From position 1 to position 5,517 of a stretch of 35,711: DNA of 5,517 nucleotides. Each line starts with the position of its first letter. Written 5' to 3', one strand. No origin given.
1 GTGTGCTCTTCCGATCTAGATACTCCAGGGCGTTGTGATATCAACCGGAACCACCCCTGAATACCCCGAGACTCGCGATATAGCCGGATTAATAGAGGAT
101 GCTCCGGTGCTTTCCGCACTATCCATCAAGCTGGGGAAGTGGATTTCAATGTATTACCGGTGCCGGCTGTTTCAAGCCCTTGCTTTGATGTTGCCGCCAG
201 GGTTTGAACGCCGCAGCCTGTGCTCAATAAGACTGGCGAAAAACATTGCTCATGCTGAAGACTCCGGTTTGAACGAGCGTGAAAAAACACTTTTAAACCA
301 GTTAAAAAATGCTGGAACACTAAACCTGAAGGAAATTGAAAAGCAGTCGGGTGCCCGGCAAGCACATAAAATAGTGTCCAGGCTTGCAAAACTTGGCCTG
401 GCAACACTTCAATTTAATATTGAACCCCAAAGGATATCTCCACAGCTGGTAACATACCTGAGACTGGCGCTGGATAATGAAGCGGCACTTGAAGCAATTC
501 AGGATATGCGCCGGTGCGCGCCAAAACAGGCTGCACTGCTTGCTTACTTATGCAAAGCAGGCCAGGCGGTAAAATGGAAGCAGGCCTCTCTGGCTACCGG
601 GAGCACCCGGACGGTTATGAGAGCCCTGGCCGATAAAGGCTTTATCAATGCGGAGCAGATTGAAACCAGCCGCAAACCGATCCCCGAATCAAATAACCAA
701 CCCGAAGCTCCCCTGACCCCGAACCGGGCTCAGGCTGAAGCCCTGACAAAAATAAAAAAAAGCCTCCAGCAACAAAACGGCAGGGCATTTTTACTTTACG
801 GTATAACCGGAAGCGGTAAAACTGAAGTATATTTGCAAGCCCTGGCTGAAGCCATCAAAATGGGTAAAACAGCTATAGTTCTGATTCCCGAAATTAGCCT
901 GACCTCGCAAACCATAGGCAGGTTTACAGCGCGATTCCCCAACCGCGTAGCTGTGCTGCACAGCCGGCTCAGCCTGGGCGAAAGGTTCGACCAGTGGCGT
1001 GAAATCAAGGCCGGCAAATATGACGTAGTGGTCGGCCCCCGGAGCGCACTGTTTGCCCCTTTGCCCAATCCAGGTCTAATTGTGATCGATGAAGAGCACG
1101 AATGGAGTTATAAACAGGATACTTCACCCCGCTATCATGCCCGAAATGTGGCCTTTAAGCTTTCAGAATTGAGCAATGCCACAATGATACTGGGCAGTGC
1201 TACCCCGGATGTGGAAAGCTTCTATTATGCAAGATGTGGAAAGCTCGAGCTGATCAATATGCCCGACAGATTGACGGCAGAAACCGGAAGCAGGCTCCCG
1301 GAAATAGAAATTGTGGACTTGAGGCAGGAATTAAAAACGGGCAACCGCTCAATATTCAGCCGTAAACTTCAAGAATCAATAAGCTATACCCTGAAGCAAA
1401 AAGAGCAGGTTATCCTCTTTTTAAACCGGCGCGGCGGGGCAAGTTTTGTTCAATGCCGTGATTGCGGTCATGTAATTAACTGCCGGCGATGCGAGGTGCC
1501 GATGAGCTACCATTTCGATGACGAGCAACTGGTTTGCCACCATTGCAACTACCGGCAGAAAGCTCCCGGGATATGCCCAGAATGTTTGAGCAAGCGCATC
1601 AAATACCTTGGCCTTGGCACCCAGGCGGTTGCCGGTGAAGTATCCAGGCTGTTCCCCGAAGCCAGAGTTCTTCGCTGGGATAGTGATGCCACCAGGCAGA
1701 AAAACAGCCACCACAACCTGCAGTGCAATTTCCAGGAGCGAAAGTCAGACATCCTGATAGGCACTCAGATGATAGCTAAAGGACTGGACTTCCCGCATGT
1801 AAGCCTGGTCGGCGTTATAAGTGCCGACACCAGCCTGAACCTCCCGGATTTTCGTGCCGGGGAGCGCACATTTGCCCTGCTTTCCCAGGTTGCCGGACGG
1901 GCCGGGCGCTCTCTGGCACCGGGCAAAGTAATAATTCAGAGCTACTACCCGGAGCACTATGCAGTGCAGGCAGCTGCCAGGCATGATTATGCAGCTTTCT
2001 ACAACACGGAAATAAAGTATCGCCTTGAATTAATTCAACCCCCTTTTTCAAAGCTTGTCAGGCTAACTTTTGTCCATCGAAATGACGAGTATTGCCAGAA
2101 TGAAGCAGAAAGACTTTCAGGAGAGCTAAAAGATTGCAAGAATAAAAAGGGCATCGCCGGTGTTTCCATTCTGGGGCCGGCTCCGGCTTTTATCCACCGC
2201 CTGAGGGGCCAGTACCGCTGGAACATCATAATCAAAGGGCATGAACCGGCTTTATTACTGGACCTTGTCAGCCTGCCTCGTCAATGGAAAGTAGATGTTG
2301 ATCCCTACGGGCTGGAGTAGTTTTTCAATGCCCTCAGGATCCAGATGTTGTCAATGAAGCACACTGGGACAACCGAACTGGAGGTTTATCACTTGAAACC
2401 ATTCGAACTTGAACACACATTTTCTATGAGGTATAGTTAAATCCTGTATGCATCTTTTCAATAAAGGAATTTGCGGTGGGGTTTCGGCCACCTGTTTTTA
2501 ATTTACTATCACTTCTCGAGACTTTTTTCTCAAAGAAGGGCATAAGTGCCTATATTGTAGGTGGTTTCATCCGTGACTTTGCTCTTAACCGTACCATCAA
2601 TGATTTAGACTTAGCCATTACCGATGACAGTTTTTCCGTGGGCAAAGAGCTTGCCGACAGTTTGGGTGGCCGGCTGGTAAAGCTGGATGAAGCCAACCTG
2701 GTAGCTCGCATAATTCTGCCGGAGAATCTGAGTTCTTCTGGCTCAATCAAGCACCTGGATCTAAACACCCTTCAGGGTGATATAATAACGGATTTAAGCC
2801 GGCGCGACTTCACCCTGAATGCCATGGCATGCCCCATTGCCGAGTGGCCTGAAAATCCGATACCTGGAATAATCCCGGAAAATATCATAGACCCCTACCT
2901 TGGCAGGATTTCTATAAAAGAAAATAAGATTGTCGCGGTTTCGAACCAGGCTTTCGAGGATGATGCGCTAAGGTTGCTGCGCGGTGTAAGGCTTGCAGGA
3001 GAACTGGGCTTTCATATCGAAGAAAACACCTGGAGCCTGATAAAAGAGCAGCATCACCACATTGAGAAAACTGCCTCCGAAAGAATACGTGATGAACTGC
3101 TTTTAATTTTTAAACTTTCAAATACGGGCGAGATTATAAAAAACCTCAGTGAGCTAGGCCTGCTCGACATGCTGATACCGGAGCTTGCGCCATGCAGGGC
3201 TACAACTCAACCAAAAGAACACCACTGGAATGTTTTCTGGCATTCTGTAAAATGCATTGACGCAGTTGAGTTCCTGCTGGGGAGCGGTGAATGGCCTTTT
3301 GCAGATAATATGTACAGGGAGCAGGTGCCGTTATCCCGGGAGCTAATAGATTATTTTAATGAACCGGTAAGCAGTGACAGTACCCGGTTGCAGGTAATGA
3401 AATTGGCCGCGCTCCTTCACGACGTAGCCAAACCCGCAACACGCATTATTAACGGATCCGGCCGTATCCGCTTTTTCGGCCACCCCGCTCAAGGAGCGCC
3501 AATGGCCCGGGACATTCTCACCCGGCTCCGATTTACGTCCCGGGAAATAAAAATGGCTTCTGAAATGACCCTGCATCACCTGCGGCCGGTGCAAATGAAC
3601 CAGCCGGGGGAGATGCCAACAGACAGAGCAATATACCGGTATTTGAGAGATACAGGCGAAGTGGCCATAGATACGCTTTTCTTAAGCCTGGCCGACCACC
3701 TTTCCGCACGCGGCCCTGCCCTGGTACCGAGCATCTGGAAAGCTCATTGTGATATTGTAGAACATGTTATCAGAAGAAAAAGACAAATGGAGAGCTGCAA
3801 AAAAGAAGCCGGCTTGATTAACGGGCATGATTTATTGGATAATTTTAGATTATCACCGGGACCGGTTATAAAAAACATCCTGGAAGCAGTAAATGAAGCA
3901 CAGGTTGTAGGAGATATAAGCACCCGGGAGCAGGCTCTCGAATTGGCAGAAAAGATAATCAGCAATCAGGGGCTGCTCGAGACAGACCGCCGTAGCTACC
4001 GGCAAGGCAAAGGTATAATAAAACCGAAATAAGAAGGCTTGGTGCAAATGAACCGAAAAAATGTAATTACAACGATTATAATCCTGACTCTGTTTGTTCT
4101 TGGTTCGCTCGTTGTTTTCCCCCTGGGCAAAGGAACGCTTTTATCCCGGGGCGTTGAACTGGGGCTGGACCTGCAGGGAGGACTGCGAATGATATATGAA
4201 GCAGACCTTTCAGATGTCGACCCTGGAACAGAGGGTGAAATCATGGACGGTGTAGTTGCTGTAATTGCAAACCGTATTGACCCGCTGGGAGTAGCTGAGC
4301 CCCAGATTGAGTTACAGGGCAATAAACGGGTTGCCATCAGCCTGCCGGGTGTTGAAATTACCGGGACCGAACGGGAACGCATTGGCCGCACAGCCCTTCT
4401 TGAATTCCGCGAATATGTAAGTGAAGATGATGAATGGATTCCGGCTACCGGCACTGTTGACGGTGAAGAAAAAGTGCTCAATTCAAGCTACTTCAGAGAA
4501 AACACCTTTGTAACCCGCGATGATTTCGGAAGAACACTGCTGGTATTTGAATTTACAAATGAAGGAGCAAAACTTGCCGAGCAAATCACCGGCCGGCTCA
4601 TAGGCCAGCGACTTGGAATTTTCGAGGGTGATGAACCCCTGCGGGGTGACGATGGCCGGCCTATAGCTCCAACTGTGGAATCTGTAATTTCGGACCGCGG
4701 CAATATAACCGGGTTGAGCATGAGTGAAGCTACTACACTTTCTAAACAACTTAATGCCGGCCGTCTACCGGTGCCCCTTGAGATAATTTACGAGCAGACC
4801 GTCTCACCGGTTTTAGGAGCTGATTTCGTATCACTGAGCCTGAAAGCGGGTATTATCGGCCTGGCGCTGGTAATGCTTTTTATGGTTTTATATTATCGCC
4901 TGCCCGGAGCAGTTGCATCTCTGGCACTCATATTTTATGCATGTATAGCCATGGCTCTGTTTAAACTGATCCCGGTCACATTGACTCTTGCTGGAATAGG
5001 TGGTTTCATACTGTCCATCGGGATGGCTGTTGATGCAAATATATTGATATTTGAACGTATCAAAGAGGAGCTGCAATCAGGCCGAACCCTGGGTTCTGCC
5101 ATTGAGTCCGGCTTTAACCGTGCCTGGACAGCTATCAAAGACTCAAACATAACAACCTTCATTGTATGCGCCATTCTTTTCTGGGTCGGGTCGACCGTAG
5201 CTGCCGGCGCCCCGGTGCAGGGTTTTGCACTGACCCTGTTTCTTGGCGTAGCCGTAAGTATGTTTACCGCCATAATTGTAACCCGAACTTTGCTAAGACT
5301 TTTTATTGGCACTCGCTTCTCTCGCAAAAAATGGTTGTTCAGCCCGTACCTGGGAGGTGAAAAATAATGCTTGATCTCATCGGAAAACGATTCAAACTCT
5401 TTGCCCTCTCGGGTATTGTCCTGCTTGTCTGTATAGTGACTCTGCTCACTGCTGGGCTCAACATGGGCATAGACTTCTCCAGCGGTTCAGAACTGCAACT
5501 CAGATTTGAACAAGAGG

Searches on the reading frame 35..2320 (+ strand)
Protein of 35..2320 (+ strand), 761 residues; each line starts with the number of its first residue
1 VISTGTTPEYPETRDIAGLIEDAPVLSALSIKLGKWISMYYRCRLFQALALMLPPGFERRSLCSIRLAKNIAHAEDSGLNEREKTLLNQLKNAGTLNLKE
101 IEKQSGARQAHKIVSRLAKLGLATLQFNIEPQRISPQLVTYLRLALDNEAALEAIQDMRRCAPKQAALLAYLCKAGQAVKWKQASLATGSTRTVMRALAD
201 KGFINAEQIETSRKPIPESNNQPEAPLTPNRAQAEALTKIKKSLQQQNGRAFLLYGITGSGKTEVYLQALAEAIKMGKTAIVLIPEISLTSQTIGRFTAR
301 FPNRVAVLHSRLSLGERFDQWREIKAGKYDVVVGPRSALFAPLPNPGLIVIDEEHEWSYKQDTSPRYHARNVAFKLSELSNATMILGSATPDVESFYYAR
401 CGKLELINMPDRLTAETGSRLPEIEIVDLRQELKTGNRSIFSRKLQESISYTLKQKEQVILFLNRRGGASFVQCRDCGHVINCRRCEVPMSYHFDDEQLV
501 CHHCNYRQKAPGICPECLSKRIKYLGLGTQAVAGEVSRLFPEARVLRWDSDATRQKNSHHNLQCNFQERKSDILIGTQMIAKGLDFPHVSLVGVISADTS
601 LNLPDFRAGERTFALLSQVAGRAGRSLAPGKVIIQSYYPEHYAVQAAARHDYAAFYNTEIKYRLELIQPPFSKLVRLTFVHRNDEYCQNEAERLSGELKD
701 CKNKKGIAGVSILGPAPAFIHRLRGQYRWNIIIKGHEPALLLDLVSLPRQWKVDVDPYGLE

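Call 30: search_protein_families(library=pfam, proteins=[window:35-2320:+], max_evalue=0.00001)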
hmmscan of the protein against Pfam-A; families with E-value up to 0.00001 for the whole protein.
window:35-2320:+ (761 aa): 6 families
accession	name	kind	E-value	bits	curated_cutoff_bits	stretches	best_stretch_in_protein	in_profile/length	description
PF00270.35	DEAD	-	3e-18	66.5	26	1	231-392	2-161/167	DEAD/DEAH box helicase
PF04851.21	ResIII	-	8.6e-18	65.2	22.5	1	228-392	3-163/164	Type III restriction enzyme, res subunit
PF18074.6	PriA_C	-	8.2e-17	62.3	26.9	1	670-757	1-95/95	Primosomal protein N C-terminal domain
PF00271.37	Helicase_C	-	2.7e-10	40.9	23.5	1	560-625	55-108/110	Helicase conserved C-terminal domain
PF18319.7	Zn_ribbon_PriA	-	3.2e-09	37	26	1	483-509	1-27/27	PriA DNA helicase Cys-rich region (CRR) domain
PF17764.6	PriA_3primeBD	-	4.6e-06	26.8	22.7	0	10-54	52-96/96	3'DNA-binding domain (3'BD)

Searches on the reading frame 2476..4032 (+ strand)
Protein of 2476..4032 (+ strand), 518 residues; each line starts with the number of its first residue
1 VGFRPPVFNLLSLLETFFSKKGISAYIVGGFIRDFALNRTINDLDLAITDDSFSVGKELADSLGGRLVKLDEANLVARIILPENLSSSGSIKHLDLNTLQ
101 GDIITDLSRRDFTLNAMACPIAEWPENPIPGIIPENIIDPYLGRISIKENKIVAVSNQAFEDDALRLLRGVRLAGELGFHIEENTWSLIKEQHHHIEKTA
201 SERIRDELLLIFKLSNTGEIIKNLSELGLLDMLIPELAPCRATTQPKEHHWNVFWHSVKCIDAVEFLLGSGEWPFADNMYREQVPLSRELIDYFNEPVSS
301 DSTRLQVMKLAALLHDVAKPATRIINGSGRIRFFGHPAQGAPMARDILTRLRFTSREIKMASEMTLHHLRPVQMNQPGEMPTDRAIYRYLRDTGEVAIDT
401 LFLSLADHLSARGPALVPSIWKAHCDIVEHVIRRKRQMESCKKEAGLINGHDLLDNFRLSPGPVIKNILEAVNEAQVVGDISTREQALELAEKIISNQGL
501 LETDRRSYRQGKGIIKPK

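Call 30: search_protein_families(library=pfam, proteins=[window:2476-4032:+], max_evalue=0.00001)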
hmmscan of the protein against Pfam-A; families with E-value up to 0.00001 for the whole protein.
window:2476-4032:+ (518 aa): 4 families
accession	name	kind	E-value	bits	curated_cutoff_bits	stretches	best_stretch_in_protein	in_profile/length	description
PF12627.12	PolyA_pol_RNAbd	-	2e-15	56.7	22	1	178-239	1-62/64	Probable RNA and SrmB- binding site of polymerase A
PF01743.26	PolyA_pol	-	3.3e-13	50.5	23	1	25-152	1-125/126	Poly A polymerase head domain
PF13735.12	tRNA_NucTran2_2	-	3.5e-08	34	27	1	439-488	95-145/149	tRNA nucleotidyltransferase domain 2 putative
PF01966.28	HD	-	2e-07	31.7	22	1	304-411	23-115/116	HD domain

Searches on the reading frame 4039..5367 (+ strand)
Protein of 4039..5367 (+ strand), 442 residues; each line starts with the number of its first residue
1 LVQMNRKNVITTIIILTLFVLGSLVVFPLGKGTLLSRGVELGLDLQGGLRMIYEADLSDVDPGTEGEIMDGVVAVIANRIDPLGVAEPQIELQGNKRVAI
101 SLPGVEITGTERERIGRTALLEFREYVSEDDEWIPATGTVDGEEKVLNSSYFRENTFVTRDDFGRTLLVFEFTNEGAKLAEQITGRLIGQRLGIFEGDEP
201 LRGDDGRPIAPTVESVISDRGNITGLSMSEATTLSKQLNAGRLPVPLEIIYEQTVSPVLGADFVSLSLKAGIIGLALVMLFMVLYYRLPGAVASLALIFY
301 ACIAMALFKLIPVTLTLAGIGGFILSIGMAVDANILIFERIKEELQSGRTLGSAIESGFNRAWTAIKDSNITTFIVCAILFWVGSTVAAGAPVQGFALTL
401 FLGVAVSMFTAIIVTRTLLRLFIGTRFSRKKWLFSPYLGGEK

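Call 30: search_protein_families(library=pfam, proteins=[window:4039-5367:+], max_evalue=0.00001)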
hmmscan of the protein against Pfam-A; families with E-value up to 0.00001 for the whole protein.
window:4039-5367:+ (442 aa): 3 families
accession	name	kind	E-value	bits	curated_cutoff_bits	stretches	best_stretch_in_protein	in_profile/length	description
PF21760.3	SecD_1st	-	5.5e-16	58.2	27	1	69-125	1-57/60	Protein translocase subunit SecDF, P1 domain, N-terminal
PF02355.23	SecD_SecF_C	-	1.9e-15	57.2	20.5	1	248-421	14-185/189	Protein export membrane protein SecD/SecF, C-terminal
PF22599.2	SecDF_P1_head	-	1.4e-09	38.3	27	1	154-245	28-114/114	SecDF, P1 head subdomain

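Call 51: find_homologous_proteins(query=window:4039-5367:+, max_evalue=1e-30)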
Query window:4039-5367:+ (442 aa): 8000 proteins with E <= 1e-30 among 8000 candidates; the best 120 are listed.
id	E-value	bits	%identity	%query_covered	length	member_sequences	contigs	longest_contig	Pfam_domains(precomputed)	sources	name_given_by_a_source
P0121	1.1e-278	942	100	99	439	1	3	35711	PF21760.4,PF22599.3,PF02355.23,PF00873.26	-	-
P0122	1.4e-228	777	81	99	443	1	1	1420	PF21760.4,PF03176.22,PF22599.3,PF02355.23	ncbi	-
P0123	1.6e-220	750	77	99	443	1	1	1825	PF21760.4,PF22599.3,PF02355.23,PF00873.26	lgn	-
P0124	3.4e-219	746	77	99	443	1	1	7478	PF21760.4,PF22599.3,PF02355.23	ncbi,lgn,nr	ncbi:MAG: protein translocase subunit SecD [Dehalococcoidaceae bacterium]|nr:protein translocase sub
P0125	2.3e-218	743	77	99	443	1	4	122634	PF21760.4,PF22599.3,PF02355.23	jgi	-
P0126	2.9e-218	743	76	99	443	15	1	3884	PF21760.4,PF22599.3,PF02355.23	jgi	-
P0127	4.9e-218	742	77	99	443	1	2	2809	PF21760.4,PF22599.3,PF02355.23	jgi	-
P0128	1.0e-216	738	77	99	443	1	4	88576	PF21760.4,PF22599.3,PF02355.23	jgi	-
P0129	1.3e-216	737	78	96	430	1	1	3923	PF21760.4,PF22599.3,PF02355.23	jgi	-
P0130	3.3e-216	736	77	99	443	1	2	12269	PF21760.4,PF22599.3,PF02355.23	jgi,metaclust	metaclust:\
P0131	4.2e-216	736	77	99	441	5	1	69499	PF21760.4,PF03176.22,PF22599.3,PF02355.23,PF00873.26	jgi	jgi:preprotein translocase subunit SecD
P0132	1.3e-215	734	76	99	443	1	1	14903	PF21760.4,PF03176.22,PF22599.3,PF02355.23,PF00873.26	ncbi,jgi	jgi:preprotein translocase subunit SecD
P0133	5.2e-215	732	77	99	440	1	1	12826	PF21760.4,PF03176.22,PF22599.3,PF02355.23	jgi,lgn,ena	jgi:preprotein translocase subunit SecD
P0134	5.9e-215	732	77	99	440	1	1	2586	PF21760.4,PF03176.22,PF22599.3,PF02355.23,PF00873.26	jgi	jgi:preprotein translocase subunit SecD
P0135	8.9e-212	722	78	96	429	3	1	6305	PF21760.4,PF03176.22,PF22599.3,PF02355.23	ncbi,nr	ncbi:MAG: protein translocase subunit SecD [Dehalococcoidales bacterium]|nr:protein translocase subu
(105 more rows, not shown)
